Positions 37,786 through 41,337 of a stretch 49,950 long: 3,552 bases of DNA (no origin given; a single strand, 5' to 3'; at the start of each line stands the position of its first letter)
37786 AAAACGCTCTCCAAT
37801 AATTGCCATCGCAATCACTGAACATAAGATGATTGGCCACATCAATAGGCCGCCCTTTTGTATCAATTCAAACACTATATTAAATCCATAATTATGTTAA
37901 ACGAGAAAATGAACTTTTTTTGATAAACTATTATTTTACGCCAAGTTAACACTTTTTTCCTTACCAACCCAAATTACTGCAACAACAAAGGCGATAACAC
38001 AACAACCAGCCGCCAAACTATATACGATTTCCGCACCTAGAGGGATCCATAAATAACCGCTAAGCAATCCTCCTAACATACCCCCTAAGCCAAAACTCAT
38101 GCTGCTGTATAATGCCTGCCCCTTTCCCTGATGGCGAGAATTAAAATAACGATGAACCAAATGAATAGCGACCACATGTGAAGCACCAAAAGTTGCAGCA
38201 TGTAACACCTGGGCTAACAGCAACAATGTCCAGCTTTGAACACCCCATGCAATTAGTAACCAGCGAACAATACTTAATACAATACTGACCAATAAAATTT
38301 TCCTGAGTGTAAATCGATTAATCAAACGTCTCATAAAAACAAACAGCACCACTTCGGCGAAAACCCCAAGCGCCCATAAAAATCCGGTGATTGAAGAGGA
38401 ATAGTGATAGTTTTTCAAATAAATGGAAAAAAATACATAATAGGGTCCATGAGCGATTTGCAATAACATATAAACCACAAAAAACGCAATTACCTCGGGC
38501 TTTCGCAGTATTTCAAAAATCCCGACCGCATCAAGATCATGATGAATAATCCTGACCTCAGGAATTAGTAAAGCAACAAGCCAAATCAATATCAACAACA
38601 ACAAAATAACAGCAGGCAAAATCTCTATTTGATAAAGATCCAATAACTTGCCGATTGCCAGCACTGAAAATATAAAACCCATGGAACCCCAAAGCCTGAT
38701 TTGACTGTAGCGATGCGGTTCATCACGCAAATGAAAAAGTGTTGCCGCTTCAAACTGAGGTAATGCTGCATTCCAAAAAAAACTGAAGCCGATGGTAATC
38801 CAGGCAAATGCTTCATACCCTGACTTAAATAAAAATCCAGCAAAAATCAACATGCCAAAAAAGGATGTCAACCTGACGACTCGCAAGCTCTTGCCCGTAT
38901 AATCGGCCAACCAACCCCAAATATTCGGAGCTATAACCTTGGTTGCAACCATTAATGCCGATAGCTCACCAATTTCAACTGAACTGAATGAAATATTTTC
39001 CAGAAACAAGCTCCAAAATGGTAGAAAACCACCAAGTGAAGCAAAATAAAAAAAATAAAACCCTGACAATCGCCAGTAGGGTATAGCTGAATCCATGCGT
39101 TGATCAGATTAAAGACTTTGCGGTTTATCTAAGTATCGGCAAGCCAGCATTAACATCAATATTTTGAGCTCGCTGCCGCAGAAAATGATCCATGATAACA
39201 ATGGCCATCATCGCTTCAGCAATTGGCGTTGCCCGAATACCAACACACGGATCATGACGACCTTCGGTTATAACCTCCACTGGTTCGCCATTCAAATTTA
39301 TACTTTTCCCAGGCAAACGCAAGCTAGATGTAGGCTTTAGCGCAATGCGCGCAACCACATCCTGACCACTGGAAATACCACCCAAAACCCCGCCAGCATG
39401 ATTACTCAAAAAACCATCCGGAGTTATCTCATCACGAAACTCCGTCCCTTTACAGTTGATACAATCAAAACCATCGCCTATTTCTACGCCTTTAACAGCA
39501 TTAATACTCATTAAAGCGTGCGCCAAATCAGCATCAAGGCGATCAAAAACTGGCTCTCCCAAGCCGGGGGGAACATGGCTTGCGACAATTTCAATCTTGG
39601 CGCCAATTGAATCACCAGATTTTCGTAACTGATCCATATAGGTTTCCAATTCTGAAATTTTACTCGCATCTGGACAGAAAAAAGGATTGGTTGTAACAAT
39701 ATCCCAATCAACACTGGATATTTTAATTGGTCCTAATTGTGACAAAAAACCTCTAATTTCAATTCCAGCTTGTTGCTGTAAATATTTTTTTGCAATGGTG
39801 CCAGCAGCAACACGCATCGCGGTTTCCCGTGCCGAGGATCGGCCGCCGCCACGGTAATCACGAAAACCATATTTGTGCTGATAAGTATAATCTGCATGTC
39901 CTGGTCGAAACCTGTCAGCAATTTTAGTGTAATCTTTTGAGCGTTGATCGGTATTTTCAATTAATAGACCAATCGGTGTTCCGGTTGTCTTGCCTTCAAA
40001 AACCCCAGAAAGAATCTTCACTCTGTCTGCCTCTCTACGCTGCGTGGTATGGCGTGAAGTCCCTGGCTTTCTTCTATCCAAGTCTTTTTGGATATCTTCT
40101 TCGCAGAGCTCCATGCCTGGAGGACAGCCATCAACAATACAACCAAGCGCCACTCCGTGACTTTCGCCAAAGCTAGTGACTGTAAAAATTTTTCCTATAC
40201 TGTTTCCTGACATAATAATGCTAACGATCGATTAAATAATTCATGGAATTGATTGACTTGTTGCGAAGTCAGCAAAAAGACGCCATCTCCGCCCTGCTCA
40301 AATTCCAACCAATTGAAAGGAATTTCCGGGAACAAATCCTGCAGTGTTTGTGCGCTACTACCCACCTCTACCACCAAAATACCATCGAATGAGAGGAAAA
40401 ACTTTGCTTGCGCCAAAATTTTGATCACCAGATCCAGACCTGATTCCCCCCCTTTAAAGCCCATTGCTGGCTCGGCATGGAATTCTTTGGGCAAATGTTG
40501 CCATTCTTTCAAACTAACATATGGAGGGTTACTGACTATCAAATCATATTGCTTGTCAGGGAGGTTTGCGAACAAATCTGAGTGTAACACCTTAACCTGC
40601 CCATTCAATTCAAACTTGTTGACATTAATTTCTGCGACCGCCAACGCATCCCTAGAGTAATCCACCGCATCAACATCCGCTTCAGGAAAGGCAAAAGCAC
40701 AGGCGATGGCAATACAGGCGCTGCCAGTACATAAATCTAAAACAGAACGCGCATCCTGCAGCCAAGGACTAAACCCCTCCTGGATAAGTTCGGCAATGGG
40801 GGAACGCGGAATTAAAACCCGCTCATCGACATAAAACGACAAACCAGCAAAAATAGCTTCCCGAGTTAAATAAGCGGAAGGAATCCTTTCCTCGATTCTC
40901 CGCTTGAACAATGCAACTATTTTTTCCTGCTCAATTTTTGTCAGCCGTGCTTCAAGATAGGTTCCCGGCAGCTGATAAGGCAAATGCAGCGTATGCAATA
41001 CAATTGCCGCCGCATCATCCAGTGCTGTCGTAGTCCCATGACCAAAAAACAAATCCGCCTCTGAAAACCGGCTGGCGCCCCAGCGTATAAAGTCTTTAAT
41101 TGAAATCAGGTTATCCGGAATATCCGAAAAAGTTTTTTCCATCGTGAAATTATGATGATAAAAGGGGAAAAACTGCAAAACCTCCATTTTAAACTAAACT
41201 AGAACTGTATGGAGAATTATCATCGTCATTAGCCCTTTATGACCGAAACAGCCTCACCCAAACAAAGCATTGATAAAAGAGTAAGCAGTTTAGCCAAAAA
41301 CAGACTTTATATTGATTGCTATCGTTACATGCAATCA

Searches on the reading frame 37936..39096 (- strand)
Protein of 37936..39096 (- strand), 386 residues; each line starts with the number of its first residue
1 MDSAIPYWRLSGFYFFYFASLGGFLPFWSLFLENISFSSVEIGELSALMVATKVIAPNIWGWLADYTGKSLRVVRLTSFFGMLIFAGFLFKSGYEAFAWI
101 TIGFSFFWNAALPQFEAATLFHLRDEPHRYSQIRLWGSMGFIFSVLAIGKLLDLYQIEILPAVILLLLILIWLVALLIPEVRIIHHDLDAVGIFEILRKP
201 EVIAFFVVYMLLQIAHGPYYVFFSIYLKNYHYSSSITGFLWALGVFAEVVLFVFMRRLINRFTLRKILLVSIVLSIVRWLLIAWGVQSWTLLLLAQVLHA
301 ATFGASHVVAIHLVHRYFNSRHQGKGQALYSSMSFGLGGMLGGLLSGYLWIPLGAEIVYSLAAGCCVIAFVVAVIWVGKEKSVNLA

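Call 30: search_protein_families(library=ncbifam, proteins=[window:37936-39096:-], max_evalue=0.00001)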
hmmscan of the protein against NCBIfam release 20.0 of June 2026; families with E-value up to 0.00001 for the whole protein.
window:37936-39096:- (386 aa): 6 families
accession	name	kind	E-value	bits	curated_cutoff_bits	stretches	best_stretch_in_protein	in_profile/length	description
NF008346.0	PRK11128.1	equivalog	9.5e-55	186.3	259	1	10-373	9-375/383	3-phenylpropionate MFS transporter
TIGR00902.1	2A0127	subfamily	9.1e-41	140.3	698.9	1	10-363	9-366/388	3-phenylpropionate MFS transporter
NF037955.1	mfs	subfamily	9.6e-33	113.6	100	1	9-371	1-365/366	MFS transporter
TIGR00899.1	2A0120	subfamily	3.2e-21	75.9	522.3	1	13-373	5-370/375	sugar efflux transporter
TIGR00889.1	2A0110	subfamily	2.6e-18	66.3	446.1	1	13-350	10-369/418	nucleoside permease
NF007077.0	PRK09528.1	subfamily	1.7e-10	40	429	1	7-377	13-404/421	galactoside permease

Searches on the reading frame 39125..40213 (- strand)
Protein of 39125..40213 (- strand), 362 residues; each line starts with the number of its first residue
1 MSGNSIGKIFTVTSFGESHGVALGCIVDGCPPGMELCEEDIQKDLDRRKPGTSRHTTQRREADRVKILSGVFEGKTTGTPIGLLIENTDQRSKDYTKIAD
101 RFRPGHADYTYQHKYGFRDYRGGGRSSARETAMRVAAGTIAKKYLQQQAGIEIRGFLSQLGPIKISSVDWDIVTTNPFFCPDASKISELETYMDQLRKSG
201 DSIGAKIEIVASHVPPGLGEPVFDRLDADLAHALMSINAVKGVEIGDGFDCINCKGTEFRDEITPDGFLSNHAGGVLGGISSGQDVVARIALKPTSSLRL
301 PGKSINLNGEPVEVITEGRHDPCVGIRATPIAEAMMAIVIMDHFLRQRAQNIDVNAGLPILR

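Call 30: search_protein_families(library=ncbifam, proteins=[window:39125-40213:-], max_evalue=0.00001)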
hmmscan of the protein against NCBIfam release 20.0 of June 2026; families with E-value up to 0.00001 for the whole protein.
window:39125-40213:- (362 aa): 3 families
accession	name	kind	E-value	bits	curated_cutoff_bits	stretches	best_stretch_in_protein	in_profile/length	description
NF003793.1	PRK05382.1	equivalog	2.2e-152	506.8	321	1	12-346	2-344/344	chorismate synthase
TIGR00033.1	aroC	equivalog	5.2e-140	466.4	212.2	1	10-350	1-350/351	chorismate synthase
NF009113.0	PRK12463.1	equivalog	2.6e-56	191.3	799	1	15-347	6-367/390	chorismate synthase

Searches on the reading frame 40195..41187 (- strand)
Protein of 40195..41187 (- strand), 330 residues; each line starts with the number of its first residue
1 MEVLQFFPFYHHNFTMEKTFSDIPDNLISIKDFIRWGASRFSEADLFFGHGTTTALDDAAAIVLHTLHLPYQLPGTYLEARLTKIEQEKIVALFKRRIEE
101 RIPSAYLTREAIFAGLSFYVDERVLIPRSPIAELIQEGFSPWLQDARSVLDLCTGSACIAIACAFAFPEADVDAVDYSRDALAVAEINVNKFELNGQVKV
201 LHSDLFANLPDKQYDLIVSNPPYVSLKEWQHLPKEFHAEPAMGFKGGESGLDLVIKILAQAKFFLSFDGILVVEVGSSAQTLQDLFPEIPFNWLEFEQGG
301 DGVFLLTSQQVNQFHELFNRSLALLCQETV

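Call 30: search_protein_families(library=ncbifam, proteins=[window:40195-41187:-], max_evalue=0.00001)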
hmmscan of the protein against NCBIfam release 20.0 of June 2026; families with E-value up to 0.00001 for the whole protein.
window:40195-41187:- (330 aa): 14 families
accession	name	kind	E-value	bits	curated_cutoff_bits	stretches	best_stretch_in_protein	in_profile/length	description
TIGR03533.1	L3_gln_methyl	equivalog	1.9e-119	398.2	229.7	1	27-307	1-283/284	50S ribosomal protein L3 N(5)-glutamine methyltransferase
TIGR00536.1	hemK_fam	subfamily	1.5e-71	240.8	115.5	1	29-314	2-282/286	HemK family protein methyltransferase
TIGR03534.1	RF_mod_PrmC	equivalog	9.7e-53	179.2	199.1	1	59-295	2-240/253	peptide chain release factor N(5)-glutamine methyltransferase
NF002421.0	PRK01544.1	equivalog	8.7e-29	100.6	567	1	146-280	139-275/524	bifunctional peptide chain release factor N(5)-glutamine methyltransferase PrmC/tRNA (guanosine(46)-N7)-methyltransferase TrmB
TIGR03704.1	PrmC_rel_meth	equivalog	1e-22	80.8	248.8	1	87-278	27-219/251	putative protein N(5)-glutamine methyltransferase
NF011529.0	PRK14968.1-3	equivalog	5e-18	65.2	162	1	144-273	33-154/198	putative methyltransferase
NF047853.1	tRm6a37MtseTrmN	equivalog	3e-11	43.5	350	1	143-224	41-125/244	tRNA(1)(Val) (adenine(37)-N(6))-methyltransferase TrmN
NF011530.0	PRK14968.1-4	equivalog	5.6e-10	38.9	243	1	143-278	37-160/202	putative methyltransferase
TIGR00537.1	hemK_rel_arch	hypoth_equivalog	3.5e-09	36.6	87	1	147-283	21-147/179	HemK2/MTQ2 family protein methyltransferase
NF011527.0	PRK14968.1-1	equivalog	2.5e-07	30.6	242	1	142-278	31-154/192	putative methyltransferase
NF007023.0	PRK09489.1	equivalog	3.4e-07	29.8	295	1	148-223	199-271/342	16S rRNA (guanine(1207)-N(2))-methyltransferase RsmC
NF006138.0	PRK08287.1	equivalog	1.4e-06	28.3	210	1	143-213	29-98/189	decarboxylating cobalt-precorrin-6B (C(15))-methyltransferase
NF043040.1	corrin_prot_MT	hypoth_equivalog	3.4e-06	26.6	180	1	144-219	40-116/216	corrinoid protein-associated methyltransferase CpaM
TIGR02072.1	BioC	equivalog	4.7e-06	26.6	184.95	0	145-220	34-104/244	malonyl-ACP O-methyltransferase BioC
